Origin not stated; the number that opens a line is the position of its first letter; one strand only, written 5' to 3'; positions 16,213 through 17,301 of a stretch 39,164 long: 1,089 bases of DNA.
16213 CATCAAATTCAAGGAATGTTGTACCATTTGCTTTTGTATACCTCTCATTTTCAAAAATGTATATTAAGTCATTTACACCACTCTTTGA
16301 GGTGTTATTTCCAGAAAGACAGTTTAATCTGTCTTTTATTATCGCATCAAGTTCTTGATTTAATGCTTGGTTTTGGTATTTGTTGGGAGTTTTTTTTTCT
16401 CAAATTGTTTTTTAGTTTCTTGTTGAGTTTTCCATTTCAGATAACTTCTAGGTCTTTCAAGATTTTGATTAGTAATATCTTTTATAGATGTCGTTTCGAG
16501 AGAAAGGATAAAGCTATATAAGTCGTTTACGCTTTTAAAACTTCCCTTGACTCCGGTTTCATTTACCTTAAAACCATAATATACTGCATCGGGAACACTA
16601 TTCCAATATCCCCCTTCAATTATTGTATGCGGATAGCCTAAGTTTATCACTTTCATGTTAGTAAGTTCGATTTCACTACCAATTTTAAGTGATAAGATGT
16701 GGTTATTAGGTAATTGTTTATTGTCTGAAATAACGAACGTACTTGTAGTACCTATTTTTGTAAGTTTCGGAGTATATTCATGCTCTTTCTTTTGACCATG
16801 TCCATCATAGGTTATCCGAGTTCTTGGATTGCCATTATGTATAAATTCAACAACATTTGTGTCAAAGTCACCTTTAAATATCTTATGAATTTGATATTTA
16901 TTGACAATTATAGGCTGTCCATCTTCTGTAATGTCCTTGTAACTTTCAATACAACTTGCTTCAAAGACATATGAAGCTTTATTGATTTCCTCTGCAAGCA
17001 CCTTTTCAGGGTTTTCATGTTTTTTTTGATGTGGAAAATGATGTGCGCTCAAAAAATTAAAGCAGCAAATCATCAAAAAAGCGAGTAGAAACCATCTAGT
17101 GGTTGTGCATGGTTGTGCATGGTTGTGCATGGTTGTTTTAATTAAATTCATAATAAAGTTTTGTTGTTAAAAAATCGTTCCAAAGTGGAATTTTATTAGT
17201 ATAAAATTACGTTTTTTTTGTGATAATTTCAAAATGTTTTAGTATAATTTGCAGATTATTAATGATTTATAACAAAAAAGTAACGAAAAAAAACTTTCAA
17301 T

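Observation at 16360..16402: A9 homopolymer exactly at the junction of two ORFs that together encode one 1237-codon T9SS metalloprotease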

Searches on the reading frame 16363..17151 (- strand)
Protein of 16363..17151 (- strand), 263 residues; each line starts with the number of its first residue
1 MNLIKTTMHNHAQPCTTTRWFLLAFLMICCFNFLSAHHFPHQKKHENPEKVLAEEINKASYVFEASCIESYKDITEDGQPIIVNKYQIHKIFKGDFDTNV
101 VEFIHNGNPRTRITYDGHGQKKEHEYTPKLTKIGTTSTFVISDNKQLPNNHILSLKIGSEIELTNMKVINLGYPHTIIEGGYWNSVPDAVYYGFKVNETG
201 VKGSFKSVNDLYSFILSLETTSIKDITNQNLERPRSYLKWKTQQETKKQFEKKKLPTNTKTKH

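Call 22: find_homologous_proteins(query=window:16363-17151:-, max_evalue=0.001)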
Query window:16363-17151:- (263 aa): 4 proteins with E <= 0.001 among 167 candidates.
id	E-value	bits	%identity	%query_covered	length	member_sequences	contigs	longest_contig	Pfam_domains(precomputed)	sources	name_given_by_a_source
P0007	4.5e-177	605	100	100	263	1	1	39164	-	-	-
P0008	4.4e-124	431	79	90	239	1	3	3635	-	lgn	-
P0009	2.4e-119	416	70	97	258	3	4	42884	-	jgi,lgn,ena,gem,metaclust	metaclust:\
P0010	1.4e-68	249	50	97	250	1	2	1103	-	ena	-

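Call 23: find_encoding_contigs(protein=P0010, flank=3000, max_places=6)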
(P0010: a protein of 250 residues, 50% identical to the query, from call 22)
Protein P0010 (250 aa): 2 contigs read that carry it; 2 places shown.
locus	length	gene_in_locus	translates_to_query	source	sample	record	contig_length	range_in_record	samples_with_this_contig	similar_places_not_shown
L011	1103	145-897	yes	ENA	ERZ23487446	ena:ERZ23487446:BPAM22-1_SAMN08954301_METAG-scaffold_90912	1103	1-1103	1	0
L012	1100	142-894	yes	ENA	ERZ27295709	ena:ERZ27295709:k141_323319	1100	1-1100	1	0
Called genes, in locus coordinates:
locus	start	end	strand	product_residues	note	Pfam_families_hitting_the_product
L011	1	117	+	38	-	?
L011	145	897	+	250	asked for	-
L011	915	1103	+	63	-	?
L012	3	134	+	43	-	?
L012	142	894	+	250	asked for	-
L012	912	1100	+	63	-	?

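Call 43: search_protein_representatives(alignment_id=A3)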
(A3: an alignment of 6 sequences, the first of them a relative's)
Query: 6 sequences, 254 profile positions. Proteins with E-value up to 0.001 (for the whole library): 194; up to 1e-10: 8; up to 1e-30: 4. The best 150 are listed.
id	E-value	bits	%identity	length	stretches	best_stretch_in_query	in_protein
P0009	5.6e-128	442.4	-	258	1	1-254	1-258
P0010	3.6e-115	400.5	-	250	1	1-254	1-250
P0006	2.6e-70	253.5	-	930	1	20-253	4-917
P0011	1.3e-49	185.6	-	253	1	36-254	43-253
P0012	4.9e-29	118.3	-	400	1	20-182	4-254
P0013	7.7e-20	88.1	-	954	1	20-248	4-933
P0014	1.9e-11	60.7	-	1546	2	18-130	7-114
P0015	8.7e-11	58.5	-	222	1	17-216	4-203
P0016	1.7e-09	54.2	-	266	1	15-241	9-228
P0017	4.0e-09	53.0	-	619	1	35-217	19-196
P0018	5.3e-09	52.6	-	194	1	10-105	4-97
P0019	5.8e-09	52.5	-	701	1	14-226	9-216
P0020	6.6e-09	52.3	-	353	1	38-224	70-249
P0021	7.7e-09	52.1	-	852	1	20-98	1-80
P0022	7.7e-09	52.1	-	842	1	24-105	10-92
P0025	2.2e-08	50.6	-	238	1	22-217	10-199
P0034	1.4e-07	48.0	-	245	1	14-238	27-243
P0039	2.5e-07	47.1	-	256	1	40-224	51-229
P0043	8.7e-07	45.4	-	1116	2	19-112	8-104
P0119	7.2e-05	39.1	-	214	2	37-98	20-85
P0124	8.0e-05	38.9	-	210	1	21-123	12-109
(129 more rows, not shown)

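Call 44: search_protein_families(library=pfam, proteins=[P0013, P0014, P0017, P0019, P0021, P0022, P0043, P0015, P0016, P0012], max_evalue=0.001)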
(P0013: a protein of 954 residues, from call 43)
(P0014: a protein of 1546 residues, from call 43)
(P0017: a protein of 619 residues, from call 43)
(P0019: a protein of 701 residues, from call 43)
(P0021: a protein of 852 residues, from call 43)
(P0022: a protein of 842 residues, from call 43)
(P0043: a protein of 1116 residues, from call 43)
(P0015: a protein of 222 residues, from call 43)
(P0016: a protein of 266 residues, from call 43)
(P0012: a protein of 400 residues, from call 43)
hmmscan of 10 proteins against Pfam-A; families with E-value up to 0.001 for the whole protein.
P0013 (954 aa): 2 families
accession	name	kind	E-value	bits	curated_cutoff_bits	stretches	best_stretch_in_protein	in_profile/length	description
PF18962.6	Por_Secre_tail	-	4.1e-11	43.5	27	1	883-952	1-74/75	Secretion system C-terminal sorting domain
PF00413.30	Peptidase_M10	-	2.7e-08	34.3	24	1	585-748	4-155/159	Matrixin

P0014 (1546 aa): 4 families
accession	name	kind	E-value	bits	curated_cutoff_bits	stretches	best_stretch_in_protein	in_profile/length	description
PF18962.6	Por_Secre_tail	-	2.1e-15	57.2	27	1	1469-1544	1-74/75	Secretion system C-terminal sorting domain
PF00413.30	Peptidase_M10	-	3.7e-06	27.4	24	1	775-927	16-153/159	Matrixin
PF01833.30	TIG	-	7.8e-06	26.2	20.9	1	635-706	1-61/84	IPT/TIG domain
PF03146.21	NtA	-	0.00023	21.4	25.1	0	234-278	13-55/115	Agrin NtA domain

P0017 (619 aa): 3 families
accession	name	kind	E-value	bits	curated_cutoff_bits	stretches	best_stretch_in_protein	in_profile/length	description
PF18962.6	Por_Secre_tail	-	5.3e-11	43.1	27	1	547-610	1-69/75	Secretion system C-terminal sorting domain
PF00413.30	Peptidase_M10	-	1.3e-08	35.3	24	1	330-491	4-149/159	Matrixin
PF13688.12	Reprolysin_5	-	0.00025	21.8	27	1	349-510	69-191/196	Metallo-peptidase family M12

P0019 (701 aa): 1 family
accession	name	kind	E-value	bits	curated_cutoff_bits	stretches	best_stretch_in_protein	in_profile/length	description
PF00413.30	Peptidase_M10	-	0.00019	21.8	24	0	481-529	108-153/159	Matrixin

P0021 (852 aa): 1 family
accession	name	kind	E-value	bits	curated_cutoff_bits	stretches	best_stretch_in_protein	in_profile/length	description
PF18962.6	Por_Secre_tail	-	7.4e-13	49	27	1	775-850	2-74/75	Secretion system C-terminal sorting domain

P0022 (842 aa): 2 families
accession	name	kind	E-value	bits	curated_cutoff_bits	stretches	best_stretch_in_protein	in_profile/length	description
PF18962.6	Por_Secre_tail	-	1.6e-10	41.6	27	1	774-838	1-72/75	Secretion system C-terminal sorting domain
PF00413.30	Peptidase_M10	-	4.9e-06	26.9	24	1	559-708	6-142/159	Matrixin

P0043 (1116 aa): 1 family
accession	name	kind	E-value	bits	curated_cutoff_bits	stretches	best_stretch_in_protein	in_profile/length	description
PF18962.6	Por_Secre_tail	-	1.9e-09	38.1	27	1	1040-1112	1-72/75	Secretion system C-terminal sorting domain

P0015 (222 aa): 0 families

P0016 (266 aa): 0 families

P0012 (400 aa): 0 families
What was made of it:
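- On Metzincin / peptidase M10 (matrixin-like): Homologues with the same architecture (P0013, P0014, P0017, P0022) pass at 26.9-35.3 bits (call 44).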

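Call 46: search_protein_families(library=pfam, proteins=[P0007, P0009, P0010, P0011, P0015, P0016, P0025], max_evalue=10)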
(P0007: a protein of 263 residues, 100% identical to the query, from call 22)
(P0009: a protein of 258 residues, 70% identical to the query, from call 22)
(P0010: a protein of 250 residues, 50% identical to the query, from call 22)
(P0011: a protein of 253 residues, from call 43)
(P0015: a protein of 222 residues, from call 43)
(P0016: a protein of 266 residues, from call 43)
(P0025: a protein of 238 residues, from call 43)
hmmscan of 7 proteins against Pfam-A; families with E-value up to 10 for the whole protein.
P0007 (263 aa): 1 family
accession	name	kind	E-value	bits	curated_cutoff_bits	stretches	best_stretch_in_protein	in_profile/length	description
PF16104.10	FPRL1_inhibitor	-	0.053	14.1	27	1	49-133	12-96/105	Formyl peptide receptor-like 1 inhibitory protein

P0009 (258 aa): 0 families

P0010 (250 aa): 0 families

P0011 (253 aa): 0 families

P0015 (222 aa): 0 families

P0016 (266 aa): 1 family
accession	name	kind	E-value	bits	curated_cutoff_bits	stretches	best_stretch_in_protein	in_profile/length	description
PF03146.21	NtA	-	0.032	14.5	25.1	1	41-93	6-56/115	Agrin NtA domain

P0025 (238 aa): 1 family
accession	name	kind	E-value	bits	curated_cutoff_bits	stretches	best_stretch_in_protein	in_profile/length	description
PF04519.19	Bactofilin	-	0.049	14.3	27.9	1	60-97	13-50/98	Polymer-forming cytoskeletal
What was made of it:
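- On NTR / TIMP-like OB-fold module (N-domain): Pfam NtA hits are below threshold (calls 44, 46).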

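Call 47: search_solved_structures(query=A3, max_evalue=10, show_alignments=2)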
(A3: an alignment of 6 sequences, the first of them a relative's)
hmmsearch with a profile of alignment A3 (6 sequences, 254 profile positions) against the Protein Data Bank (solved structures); distinct sequences matched with E-value up to 10: 3.
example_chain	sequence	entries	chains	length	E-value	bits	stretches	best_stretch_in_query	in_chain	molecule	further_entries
4gyo_A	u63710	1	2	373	0.71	12.9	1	25-79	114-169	Response regulator aspartate phosphatase J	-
8wni_A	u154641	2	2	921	0.83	12.6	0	207-241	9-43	Isoleucine--tRNA ligase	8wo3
8wnf_A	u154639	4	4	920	0.85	12.6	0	207-241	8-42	Isoleucine--tRNA ligase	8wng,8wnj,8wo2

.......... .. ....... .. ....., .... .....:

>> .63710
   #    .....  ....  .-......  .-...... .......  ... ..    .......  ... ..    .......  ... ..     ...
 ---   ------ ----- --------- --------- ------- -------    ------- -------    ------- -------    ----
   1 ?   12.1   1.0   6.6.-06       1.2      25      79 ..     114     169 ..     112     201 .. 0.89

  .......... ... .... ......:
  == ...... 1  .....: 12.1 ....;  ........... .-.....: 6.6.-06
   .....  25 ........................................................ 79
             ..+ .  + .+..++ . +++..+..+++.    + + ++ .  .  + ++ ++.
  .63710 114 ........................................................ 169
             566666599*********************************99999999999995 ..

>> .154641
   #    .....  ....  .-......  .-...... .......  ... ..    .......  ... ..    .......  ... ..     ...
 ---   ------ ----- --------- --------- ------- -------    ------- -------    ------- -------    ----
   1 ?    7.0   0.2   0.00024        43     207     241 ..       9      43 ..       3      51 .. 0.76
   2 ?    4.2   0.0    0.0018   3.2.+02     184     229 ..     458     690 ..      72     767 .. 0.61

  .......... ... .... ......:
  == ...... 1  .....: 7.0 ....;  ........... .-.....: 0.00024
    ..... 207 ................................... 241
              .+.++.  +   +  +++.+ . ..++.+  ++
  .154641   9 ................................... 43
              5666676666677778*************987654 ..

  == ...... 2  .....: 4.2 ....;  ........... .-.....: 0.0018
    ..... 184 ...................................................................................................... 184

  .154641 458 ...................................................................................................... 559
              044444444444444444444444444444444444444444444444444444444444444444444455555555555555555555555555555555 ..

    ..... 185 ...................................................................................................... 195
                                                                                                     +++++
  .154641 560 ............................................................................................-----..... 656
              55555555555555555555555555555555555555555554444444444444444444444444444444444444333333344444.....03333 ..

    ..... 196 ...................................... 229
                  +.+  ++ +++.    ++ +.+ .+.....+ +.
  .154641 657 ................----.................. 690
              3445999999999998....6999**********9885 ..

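Call 48: predict_structure(alignment_id=A3)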
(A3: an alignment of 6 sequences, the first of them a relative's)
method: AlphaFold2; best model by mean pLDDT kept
length: 263 residues; sequences in the alignment: 6
mean_pLDDT: 48.9   pTM: 0.47
mean pLDDT of the five models: 48.9, 48.8, 48.0, 44.4, 34.7
residues with pLDDT >= 90: 0; 70-90: 18; 50-70: 113; < 50: 132
segments of 3 or more residues with pLDDT < 50: 1-14, 35-48, 114-120, 144-154, 156-210, 223-241, 254-263
pLDDT, mean of each block of 10 residues (from residue 1): 37 54 70 45 43 62 69 72 67 62 65 47 59 64 41 39 23 29 27 27 37 57 45 39 53 44 34
secondary structure, 60 per line:
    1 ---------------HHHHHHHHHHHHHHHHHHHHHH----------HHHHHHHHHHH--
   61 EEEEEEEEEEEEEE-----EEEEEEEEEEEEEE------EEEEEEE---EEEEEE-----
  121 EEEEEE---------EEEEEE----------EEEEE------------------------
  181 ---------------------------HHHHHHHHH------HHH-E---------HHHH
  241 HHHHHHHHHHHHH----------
elements in order: H16-37 H48-58 E61-74 E80-93 E100-106 E110-115 E121-126 E136-141 E152-156 H208-216 H237-253
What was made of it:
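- Tried and rejected: (3) The first AF2 model, built from a 6-sequence alignment, was unusable (pLDDT 49, call 48).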

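Call 52: find_encoding_contigs(protein=P0039, flank=4000, max_places=4)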
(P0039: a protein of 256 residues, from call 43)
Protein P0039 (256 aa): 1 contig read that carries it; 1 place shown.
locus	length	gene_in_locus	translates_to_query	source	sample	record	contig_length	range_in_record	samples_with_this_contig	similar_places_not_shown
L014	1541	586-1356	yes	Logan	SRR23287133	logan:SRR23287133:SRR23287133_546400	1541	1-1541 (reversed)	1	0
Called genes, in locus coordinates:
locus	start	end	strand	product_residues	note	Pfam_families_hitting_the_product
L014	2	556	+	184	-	?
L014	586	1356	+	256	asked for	-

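Call 53: find_encoding_contigs(protein=P0016, flank=4000, max_places=4)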
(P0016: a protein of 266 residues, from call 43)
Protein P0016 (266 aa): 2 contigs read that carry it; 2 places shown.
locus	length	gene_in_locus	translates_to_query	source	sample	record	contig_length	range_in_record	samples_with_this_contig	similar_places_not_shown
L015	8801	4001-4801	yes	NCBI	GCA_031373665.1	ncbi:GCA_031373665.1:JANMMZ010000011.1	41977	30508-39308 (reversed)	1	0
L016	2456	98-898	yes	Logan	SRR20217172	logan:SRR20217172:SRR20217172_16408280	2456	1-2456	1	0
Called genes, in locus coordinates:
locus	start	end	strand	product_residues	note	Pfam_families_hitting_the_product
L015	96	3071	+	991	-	-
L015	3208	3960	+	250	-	-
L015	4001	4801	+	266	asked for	-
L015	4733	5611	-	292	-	-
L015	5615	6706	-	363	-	PF00493:MCM, PF20030:bpMoxR, PF00158:Sigma54_activat (faint), PF00004:AAA (weak), PF07726:AAA_3, PF07728:AAA_5, PF17863:AAA_lid_2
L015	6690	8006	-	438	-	PF14258:DUF4350 (weak)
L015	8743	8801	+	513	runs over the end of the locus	PF00772:DnaB, PF13481:AAA_25, PF03796:DnaB_C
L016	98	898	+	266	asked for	-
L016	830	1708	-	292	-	-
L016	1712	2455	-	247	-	?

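Call 55: find_encoding_contigs(protein=P0034, flank=4000, max_places=3)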
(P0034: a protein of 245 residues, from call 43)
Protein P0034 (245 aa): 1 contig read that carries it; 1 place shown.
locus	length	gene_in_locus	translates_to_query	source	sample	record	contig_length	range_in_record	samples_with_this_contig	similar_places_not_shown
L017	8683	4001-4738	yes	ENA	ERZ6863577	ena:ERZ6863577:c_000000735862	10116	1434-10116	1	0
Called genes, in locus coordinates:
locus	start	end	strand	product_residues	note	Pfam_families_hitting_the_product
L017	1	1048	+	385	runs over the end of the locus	PF00149:Metallophos, PF24408:wHTH-Calcineurin_assc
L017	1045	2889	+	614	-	PF24389:ORC-CDC6-like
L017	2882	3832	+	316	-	-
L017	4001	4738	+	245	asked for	-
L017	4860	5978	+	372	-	PF10509:GalKase_gal_bdg, PF00288:GHMP_kinases_N, PF08544:GHMP_kinases_C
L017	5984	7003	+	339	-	PF01087:GalP_UDP_transf, PF02744:GalP_UDP_tr_C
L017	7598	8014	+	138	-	PF00072:Response_reg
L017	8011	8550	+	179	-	PF07700:HNOB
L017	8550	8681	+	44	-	?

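Call 56: find_encoding_contigs(protein=P0015, flank=4000, max_places=3)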
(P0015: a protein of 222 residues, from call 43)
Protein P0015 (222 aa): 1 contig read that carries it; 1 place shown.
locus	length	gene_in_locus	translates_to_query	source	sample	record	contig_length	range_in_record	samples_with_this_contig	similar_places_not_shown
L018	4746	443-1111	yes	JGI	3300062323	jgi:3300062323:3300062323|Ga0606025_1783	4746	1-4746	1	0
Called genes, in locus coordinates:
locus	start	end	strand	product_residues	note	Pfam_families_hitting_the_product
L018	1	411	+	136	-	?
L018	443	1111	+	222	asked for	-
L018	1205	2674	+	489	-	PF00171:Aldedh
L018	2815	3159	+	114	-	-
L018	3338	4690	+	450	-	PF00202:Aminotran_3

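Call 57: predict_structure(alignment_id=A4)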
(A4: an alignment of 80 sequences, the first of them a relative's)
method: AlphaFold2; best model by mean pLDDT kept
length: 263 residues; sequences in the alignment: 80
mean_pLDDT: 82.5   pTM: 0.71
mean pLDDT of the five models: 82.5, 81.8, 81.1, 80.4, 79.7
residues with pLDDT >= 90: 111; 70-90: 94; 50-70: 56; < 50: 2
segments of 3 or more residues with pLDDT < 50: none
pLDDT, mean of each block of 10 residues (from residue 1): 59 70 91 65 72 93 95 97 96 93 95 89 92 91 72 88 86 63 60 67 86 96 91 76 87 79 73
secondary structure, 60 per line:
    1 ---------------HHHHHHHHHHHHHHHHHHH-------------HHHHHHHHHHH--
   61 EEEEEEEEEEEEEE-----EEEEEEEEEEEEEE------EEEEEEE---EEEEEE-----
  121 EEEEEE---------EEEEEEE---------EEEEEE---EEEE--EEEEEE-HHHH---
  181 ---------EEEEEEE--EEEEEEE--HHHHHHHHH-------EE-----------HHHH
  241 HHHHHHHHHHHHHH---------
elements in order: H16-34 H48-58 E61-74 E80-93 E100-106 E110-115 E121-126 E136-142 E152-157 E161-164 E167-172 H174-177 E190-196 E199-205 H208-216 H237-254
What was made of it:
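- Tried and rejected: An 80-sequence alignment gave pLDDT 82.5 (call 57).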

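Call 60: fold_search(model_id=the predicted structure, library=pdb)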
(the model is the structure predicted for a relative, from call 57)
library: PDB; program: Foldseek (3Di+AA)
matches with E <= 10: 943; with E <= 0.001: 0
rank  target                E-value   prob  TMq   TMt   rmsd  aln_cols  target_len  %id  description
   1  5a9c                  6.2e-02  0.08  0.10  0.12  18.5       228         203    9  Crystal structure of Antheraea mylitta CPV4 polyhedra base domain deleted mutant (released 2015-09-02)
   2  2ihf                  6.5e-02  0.15  0.12  0.15  17.9       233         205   13  Crystal structure of deletion mutant delta 228-252 R190A of the single-stranded DNA binding protein from Thermus aquatic (released 2007-01-02)
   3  1jb3                  9.0e-02  0.97  0.22  0.41   6.8       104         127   16  The Laminin-Binding Domain of Agrin is structurally related to N-TIMP-1 (released 2001-08-08)
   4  6xzu_B                9.0e-02  0.89  0.29  0.47  10.2       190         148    9  Complex of C-terminal domain of murine complement C3b with the hC3Nb3 nanobody (released 2020-08-12)
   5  3udg_B                9.0e-02  0.09  0.10  0.11  18.2       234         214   10  Structure of Deinococcus radiodurans SSB bound to ssDNA (released 2012-05-16)
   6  8c5z_A                9.5e-02  0.08  0.10  0.08  22.8       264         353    7  RPA tetrameric supercomplex with AROD-OB-1 (released 2023-05-10)
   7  1jc7                  1.0e-01  0.95  0.22  0.40   6.9       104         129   16  The Laminin-Binding Domain of Agrin is Structurally Related to N-TIMP-1 (released 2001-08-08)
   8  1pxu                  1.1e-01  0.95  0.22  0.40   6.8       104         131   16  Crystal structure of chicken NtA from a eukaryotic source at 2.2A resolution (released 2004-06-29)
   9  8c92_D                1.2e-01  0.10  0.12  0.17  19.7       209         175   10  Cryo-EM captures early ribosome assembly in action (released 2023-04-05)
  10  3udg_C                1.2e-01  0.08  0.11  0.14  18.3       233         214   10  Structure of Deinococcus radiodurans SSB bound to ssDNA (released 2012-05-16)
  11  6bhx_C                1.2e-01  0.66  0.11  0.24  10.9        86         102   12  B. subtilis SsbA with DNA (released 2018-12-19)
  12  9m2z                  1.2e-01  0.18  0.13  0.20  16.2       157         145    9  Crystal structure of an DUF3237 protein from Aspergillus (released 2025-04-09)
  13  7zi4_C                1.3e-01  0.06  0.10  0.05  21.8       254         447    9  Cryo-EM structure of the human INO80 complex bound to a WT nucleosome (released 2023-04-19)
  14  3i70                  1.4e-01  0.94  0.22  0.41   6.8       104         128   16  Long-wavelength structure of NtA (released 2010-03-02)
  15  7tlw                  1.4e-01  0.51  0.15  0.28  13.2       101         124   12  Murine Meteorin-like C-terminal NTR domain (released 2023-01-25)
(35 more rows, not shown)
